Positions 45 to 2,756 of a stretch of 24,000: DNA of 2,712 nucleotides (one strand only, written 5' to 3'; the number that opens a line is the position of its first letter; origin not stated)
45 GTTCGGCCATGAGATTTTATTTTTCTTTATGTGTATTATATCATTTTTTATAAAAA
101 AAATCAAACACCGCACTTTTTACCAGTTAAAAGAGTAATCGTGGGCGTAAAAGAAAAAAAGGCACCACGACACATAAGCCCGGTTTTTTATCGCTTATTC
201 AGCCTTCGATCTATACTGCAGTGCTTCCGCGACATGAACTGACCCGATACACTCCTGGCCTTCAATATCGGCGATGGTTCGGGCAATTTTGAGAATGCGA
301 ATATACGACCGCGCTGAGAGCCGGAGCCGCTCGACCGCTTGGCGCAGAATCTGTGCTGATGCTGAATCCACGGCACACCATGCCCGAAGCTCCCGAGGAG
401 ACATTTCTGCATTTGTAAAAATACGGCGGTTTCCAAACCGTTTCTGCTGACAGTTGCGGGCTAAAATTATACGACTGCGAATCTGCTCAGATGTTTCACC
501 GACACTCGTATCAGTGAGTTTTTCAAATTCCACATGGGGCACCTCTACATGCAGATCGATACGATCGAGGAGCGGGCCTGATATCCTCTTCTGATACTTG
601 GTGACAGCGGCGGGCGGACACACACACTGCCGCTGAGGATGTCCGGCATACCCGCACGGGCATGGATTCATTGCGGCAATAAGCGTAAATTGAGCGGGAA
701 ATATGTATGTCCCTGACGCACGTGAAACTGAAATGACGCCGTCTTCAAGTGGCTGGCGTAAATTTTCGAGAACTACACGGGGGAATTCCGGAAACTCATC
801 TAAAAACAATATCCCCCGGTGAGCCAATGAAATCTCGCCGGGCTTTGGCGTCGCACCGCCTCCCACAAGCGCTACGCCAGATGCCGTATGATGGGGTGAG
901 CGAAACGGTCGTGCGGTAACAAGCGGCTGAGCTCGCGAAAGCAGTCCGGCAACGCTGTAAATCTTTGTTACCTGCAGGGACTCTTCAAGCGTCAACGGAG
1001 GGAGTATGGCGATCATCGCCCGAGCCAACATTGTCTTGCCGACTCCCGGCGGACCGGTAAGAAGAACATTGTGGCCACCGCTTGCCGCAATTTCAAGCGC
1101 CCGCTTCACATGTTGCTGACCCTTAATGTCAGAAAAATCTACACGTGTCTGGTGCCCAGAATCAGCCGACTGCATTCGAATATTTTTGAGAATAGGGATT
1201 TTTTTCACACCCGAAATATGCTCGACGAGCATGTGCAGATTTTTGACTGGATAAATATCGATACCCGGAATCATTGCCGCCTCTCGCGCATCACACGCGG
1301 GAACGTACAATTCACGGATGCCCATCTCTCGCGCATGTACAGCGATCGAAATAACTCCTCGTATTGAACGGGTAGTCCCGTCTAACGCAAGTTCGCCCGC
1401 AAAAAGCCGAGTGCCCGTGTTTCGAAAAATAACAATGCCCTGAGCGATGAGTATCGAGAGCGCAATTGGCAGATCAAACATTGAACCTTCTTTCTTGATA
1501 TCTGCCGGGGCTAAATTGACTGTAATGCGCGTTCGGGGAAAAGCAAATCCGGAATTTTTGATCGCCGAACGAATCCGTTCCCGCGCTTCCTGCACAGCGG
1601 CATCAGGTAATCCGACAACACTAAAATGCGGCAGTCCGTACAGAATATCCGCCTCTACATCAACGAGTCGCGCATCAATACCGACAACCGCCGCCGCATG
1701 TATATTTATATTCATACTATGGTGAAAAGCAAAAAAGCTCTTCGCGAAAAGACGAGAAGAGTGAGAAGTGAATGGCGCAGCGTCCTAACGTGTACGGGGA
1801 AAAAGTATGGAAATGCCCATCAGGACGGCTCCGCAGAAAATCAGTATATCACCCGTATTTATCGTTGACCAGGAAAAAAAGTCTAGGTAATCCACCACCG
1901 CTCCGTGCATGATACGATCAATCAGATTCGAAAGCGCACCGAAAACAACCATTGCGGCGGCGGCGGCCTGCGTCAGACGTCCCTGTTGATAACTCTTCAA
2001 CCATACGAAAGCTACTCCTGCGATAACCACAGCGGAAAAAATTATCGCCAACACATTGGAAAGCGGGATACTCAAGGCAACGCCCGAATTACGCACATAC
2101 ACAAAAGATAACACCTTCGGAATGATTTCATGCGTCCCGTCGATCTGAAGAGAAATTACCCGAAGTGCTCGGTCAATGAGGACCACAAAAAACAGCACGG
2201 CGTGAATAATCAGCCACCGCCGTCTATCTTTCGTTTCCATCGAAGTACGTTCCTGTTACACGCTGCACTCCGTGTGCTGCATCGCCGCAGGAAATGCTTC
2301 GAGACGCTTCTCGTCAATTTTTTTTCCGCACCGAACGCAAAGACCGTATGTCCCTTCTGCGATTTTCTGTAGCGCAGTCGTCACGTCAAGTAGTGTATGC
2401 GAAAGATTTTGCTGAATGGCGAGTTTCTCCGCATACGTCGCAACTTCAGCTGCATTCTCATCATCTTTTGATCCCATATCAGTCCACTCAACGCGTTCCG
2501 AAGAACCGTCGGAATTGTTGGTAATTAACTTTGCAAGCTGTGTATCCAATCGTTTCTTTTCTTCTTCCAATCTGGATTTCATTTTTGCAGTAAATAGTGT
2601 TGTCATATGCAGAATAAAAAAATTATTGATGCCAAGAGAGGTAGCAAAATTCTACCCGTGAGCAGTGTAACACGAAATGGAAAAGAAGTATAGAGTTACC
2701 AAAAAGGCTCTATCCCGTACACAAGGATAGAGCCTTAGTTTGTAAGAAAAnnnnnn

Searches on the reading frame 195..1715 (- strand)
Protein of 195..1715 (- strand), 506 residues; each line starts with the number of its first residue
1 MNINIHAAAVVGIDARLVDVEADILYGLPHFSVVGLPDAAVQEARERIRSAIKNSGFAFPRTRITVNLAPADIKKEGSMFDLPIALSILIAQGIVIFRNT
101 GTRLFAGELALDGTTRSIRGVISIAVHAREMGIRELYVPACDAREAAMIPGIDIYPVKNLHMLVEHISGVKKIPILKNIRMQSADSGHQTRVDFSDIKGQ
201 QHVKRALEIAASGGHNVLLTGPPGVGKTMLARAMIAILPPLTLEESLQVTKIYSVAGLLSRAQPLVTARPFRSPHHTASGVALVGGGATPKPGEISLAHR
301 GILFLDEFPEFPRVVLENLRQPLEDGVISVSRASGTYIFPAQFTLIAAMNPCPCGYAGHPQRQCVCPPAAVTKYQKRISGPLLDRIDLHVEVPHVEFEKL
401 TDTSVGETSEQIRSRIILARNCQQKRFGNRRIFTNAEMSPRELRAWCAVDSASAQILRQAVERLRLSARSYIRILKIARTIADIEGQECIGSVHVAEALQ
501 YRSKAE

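Call 7: search_protein_families(library=pfam, proteins=[window:195-1715:-])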
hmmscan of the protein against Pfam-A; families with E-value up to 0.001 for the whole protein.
window:195-1715:- (506 aa): 11 families
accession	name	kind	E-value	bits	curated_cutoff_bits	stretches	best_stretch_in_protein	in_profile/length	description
PF01078.27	Mg_chelatase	-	9.3e-94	313.1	20.3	1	193-399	1-206/207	Magnesium chelatase, subunit ChlI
PF13541.12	ChlI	-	5e-44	149.5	27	1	20-140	1-119/121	Subunit ChlI of Mg-chelatase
PF13335.12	Mg_chelatase_C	-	3.2e-31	108.2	26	1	406-502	1-94/94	Magnesium chelatase, subunit ChlI C-terminal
PF07728.20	AAA_5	-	8.3e-10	39.2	22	1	216-353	1-125/139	AAA domain (dynein-related subfamily)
PF00493.29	MCM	-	1.2e-09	38.1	23.3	1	209-389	52-201/224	MCM P-loop domain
PF00158.32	Sigma54_activat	-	7.8e-08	32.6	20.2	1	201-350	9-142/168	Sigma-54 interaction domain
PF05496.18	RuvB_N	-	6.8e-06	26.4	27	0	194-234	6-53/159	Holliday junction DNA helicase RuvB P-loop domain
PF13191.12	AAA_16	-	1.8e-05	25.8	32.6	1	202-235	11-45/167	AAA ATPase domain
PF00004.35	AAA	-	2.6e-05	25.1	21.2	1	217-238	1-22/131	ATPase family associated with various cellular activities (AAA)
PF20720.3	nSTAND3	-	0.00044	20.4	27.2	1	204-236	8-39/155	Novel STAND NTPase 3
PF13401.12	AAA_22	-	0.00056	20.7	27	0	215-243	6-37/130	AAA domain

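Call 66: find_encoding_contigs(protein=window:195-1715:-, flank=10000, max_places=4)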
Protein window:195-1715:- (506 aa): 3 contigs read that carry it; 3 places shown.
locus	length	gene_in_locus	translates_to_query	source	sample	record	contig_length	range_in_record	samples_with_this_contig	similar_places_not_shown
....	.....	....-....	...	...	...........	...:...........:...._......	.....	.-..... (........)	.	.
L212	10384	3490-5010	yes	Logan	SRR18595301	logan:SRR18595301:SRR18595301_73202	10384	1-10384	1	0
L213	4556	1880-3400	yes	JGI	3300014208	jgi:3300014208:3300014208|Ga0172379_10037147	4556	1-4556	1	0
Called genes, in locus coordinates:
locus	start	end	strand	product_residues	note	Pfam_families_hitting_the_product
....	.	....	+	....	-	?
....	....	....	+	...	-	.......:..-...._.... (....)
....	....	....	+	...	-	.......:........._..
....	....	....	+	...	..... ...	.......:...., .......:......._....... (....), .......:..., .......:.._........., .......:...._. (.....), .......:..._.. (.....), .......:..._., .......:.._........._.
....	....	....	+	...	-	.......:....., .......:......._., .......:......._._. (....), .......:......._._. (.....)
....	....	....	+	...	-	-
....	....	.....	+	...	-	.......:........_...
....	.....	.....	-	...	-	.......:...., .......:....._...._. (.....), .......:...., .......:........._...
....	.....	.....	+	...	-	?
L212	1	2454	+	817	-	?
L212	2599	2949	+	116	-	PF01258:zf-dskA_traR (weak)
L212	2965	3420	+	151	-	PF01252:Peptidase_A8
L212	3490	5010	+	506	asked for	PF13541:ChlI, PF00158:Sigma54_activat (weak), PF00493:MCM, PF01078:Mg_chelatase, PF05496:RuvB_N (faint), PF13191:AAA_16 (faint), PF07728:AAA_5, PF13335:Mg_chelatase_C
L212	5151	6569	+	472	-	PF00512:HisKA, PF02518:HATPase_c, PF13581:HATPase_c_2 (weak), PF14501:HATPase_c_5 (faint)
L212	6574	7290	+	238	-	-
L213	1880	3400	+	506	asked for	PF13541:ChlI, PF00158:Sigma54_activat (weak), PF00493:MCM, PF01078:Mg_chelatase, PF05496:RuvB_N (faint), PF13191:AAA_16 (faint), PF07728:AAA_5, PF13335:Mg_chelatase_C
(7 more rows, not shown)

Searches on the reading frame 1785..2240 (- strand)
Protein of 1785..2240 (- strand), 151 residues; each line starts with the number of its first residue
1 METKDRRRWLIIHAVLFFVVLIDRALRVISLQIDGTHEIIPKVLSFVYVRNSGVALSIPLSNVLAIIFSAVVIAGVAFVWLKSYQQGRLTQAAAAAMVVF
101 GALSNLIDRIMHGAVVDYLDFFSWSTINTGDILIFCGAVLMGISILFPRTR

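Call 7: search_protein_families(library=pfam, proteins=[window:1785-2240:-])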
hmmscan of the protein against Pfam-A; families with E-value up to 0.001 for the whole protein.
window:1785-2240:- (151 aa): 1 family
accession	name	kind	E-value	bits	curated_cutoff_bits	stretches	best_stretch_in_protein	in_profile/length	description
PF01252.23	Peptidase_A8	-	9.8e-25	87.8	25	1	16-147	2-142/142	Signal peptidase (SPase) II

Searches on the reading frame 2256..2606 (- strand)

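Call 7: search_protein_families(library=pfam, proteins=[window:2256-2606:-])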
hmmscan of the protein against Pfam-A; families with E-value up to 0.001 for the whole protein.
window:2256-2606:- (116 aa): 1 family
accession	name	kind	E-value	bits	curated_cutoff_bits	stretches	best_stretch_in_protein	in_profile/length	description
PF01258.23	zf-dskA_traR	-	3.8e-07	30.4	24.9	1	85-108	1-24/36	Prokaryotic dksA/traR C4-type zinc finger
